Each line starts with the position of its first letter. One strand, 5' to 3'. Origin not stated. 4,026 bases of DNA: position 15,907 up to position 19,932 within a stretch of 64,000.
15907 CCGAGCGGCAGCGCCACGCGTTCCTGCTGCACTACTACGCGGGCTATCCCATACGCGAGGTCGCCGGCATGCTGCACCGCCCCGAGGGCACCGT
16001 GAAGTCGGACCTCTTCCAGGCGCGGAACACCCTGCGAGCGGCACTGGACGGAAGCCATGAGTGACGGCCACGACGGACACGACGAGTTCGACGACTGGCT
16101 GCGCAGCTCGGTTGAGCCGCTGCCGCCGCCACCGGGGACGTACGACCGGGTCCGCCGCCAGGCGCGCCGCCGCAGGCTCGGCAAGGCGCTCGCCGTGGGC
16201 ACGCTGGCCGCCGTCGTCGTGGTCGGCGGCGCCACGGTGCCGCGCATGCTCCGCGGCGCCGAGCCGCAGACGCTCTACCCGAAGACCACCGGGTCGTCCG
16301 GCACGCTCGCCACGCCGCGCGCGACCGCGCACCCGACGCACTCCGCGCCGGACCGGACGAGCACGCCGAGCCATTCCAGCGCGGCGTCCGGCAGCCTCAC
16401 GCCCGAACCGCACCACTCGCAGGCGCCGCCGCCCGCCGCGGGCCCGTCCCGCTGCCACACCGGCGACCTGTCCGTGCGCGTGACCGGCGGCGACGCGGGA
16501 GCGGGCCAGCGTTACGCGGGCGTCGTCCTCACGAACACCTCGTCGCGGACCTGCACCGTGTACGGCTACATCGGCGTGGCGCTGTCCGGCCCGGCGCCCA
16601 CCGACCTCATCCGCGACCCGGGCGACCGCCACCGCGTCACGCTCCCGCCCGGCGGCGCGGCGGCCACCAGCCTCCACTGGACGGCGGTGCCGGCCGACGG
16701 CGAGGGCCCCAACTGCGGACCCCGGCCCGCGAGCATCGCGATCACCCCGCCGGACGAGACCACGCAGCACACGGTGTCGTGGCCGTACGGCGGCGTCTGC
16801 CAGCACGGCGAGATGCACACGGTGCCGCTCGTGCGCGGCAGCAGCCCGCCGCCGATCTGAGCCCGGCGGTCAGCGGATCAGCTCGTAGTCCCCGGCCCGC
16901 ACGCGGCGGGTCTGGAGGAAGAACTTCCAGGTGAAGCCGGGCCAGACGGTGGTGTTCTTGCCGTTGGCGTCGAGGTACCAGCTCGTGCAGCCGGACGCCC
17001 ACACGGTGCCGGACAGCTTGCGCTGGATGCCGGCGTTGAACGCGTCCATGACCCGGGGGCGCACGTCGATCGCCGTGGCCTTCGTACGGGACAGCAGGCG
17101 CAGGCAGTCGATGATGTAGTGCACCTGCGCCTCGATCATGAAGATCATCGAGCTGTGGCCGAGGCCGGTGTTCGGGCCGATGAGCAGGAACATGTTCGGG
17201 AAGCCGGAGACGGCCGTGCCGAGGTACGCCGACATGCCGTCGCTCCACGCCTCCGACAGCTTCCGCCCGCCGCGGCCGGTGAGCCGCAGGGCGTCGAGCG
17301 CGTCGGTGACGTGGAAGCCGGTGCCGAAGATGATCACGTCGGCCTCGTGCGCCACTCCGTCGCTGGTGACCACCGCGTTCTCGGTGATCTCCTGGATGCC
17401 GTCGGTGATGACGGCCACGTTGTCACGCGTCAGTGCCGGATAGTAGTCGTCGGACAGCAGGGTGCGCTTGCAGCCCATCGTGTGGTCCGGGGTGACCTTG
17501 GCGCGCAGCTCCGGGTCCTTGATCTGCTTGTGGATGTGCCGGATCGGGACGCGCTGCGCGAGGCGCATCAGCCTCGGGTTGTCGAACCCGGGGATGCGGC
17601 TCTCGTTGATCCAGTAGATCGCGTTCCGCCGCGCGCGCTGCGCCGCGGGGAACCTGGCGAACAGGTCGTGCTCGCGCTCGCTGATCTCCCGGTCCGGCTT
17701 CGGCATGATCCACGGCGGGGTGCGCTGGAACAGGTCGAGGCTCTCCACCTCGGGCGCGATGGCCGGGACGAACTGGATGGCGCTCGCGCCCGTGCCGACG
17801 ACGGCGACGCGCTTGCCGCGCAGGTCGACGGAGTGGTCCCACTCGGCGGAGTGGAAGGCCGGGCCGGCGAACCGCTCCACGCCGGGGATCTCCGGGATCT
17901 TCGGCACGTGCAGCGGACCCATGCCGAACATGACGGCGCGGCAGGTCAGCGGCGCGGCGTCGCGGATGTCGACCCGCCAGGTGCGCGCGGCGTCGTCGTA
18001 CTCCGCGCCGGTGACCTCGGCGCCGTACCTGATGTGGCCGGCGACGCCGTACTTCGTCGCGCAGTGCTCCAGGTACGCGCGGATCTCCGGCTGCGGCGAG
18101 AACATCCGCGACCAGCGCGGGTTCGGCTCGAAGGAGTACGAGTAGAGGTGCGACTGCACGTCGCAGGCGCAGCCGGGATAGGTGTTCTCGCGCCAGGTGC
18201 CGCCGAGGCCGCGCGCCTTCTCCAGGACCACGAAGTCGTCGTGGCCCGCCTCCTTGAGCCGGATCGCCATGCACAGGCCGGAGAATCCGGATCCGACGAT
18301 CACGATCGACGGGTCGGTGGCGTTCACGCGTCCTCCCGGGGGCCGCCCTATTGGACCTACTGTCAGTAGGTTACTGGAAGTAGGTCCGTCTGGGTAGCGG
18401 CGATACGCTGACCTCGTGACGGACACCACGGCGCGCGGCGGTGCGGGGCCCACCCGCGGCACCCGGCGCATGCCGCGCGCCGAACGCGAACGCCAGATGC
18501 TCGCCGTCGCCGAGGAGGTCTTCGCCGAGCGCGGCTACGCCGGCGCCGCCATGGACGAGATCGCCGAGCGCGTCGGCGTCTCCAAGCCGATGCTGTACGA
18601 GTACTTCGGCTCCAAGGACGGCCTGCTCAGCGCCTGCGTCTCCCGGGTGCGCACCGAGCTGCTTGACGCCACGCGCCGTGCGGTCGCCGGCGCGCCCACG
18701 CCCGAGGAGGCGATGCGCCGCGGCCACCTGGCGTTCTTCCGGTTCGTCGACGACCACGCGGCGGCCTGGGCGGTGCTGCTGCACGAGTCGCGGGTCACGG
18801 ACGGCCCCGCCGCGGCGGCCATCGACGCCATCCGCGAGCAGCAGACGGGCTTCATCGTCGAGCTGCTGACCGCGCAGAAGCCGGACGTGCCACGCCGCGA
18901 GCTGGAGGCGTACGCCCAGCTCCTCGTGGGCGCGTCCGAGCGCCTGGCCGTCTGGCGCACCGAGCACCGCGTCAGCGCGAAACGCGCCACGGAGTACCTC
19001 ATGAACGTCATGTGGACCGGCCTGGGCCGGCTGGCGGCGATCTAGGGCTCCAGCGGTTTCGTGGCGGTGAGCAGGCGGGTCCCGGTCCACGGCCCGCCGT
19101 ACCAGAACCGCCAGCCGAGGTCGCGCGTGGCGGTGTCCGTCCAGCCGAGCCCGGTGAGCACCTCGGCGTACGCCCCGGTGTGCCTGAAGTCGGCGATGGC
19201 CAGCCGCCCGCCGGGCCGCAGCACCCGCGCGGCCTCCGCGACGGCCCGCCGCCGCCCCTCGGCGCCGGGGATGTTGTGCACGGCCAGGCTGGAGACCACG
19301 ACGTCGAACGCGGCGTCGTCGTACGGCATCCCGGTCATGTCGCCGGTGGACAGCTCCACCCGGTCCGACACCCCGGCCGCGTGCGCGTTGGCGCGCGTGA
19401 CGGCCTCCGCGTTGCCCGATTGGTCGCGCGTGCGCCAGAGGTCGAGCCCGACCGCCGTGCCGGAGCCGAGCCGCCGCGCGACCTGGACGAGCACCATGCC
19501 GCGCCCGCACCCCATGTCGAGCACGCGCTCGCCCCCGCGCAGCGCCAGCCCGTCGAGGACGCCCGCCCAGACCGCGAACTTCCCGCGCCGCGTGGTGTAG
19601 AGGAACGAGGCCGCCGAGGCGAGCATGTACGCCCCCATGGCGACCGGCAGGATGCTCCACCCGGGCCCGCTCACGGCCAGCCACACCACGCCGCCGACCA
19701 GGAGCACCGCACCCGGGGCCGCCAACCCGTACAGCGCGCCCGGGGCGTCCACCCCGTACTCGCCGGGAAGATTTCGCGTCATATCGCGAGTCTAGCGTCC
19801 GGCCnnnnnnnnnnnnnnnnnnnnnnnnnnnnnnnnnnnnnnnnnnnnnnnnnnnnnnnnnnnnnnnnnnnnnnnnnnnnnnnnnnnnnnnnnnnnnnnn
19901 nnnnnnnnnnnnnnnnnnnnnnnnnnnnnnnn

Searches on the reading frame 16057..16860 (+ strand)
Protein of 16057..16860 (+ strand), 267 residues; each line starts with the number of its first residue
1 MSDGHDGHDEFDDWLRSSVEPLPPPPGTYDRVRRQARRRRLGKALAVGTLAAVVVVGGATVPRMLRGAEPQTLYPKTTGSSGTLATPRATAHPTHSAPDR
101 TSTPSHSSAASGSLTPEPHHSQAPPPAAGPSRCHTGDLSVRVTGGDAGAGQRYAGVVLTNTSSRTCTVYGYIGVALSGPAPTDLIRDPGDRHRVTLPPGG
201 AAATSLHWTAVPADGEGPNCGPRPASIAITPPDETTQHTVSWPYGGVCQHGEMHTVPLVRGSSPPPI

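Call 20: search_protein_families(library=pfam, proteins=[window:16057-16860:+], max_evalue=0.001)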
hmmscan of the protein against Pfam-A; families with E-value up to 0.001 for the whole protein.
window:16057-16860:+ (267 aa): 1 family
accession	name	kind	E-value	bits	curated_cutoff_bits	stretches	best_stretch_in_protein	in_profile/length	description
PF14016.12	DUF4232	-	8.5e-26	91.1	27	1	133-251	1-121/129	Domain of unknown function (DUF4232)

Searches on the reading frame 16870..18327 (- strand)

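Call 20: search_protein_families(library=pfam, proteins=[window:16870-18327:-], max_evalue=0.001)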
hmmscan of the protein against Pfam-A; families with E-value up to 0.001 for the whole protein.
window:16870-18327:- (485 aa): 8 families
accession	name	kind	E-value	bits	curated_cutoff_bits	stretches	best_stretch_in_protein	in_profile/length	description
PF00743.25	FMO-like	-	3.9e-16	59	22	1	8-210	4-222/532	Flavin-binding monooxygenase-like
PF13450.12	NAD_binding_8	-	4.1e-14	53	21.9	1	10-76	1-65/68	NAD(P)-binding Rossmann-like domain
PF13738.12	Pyr_redox_3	-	1.2e-12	48.2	30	1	9-206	1-199/305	Pyridine nucleotide-disulphide oxidoreductase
PF07992.20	Pyr_redox_2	-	1.1e-10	41.9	26.1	1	7-221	2-191/291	Pyridine nucleotide-disulphide oxidoreductase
PF13434.12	Lys_Orn_oxgnase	-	2.8e-09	37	21.3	1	74-192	89-209/339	L-lysine 6-monooxygenase/L-ornithine 5-monooxygenase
PF01266.30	DAO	-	2.5e-06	27.7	27.9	1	8-47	2-41/353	FAD dependent oxidoreductase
PF00070.33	Pyr_redox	-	5.4e-05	24.1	22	0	7-36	1-30/82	Pyridine nucleotide-disulphide oxidoreductase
PF00890.30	FAD_binding_2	-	6.4e-05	22.8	20.4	1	8-44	2-37/414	FAD binding domain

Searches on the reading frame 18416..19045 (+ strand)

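Call 20: search_protein_families(library=pfam, proteins=[window:18416-19045:+], max_evalue=0.001)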
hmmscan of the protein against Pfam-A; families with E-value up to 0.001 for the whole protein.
window:18416-19045:+ (209 aa): 2 families
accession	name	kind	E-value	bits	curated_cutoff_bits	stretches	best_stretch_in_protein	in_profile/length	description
PF00440.29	TetR_N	-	1.1e-17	63.9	24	1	29-74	2-47/47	Bacterial regulatory proteins, tetR family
PF21943.1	TetR_C_46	-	1.4e-14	54.7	27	1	96-202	1-109/109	Tetracyclin repressor-like, C-terminal domain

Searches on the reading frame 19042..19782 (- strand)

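Call 20: search_protein_families(library=pfam, proteins=[window:19042-19782:-], max_evalue=0.001)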
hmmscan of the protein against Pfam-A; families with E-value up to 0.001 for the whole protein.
window:19042-19782:- (246 aa): 11 families
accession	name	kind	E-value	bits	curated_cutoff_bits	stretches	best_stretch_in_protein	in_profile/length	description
PF08241.18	Methyltransf_11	-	5.8e-18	65.8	21.2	1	88-196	1-95/95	Methyltransferase domain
PF13649.12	Methyltransf_25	-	2.3e-17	63.9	27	1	87-192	1-97/97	Methyltransferase domain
PF13847.12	Methyltransf_31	-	3.6e-15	56.4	27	1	82-202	2-115/145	Methyltransferase domain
PF08242.18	Methyltransf_12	-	5.9e-10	40.2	30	1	88-194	1-98/98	Methyltransferase domain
PF01209.24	Ubie_methyltran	-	9.1e-10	38.7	20.1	1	79-201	43-156/233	ubiE/COQ5 methyltransferase family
PF13489.12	Methyltransf_23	-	5.5e-09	36.4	27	1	78-211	15-131/164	Methyltransferase domain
PF05175.20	MTS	-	8.2e-08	32.5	23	1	84-206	32-148/170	Methyltransferase small domain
PF02353.26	CMAS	-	8.7e-07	29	27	1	75-197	54-165/273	Mycolic acid cyclopropane synthetase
PF05148.21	Methyltransf_8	-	8.5e-06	26.2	27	1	139-213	105-177/219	Hypothetical methyltransferase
PF06325.19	PrmA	-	4.5e-05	23.5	22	1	81-166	159-234/296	Ribosomal protein L11 methyltransferase (PrmA)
PF01135.25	PCMT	-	6.9e-05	23.1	20.3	1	71-174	61-158/210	Protein-L-isoaspartate(D-aspartate) O-methyltransferase (PCMT)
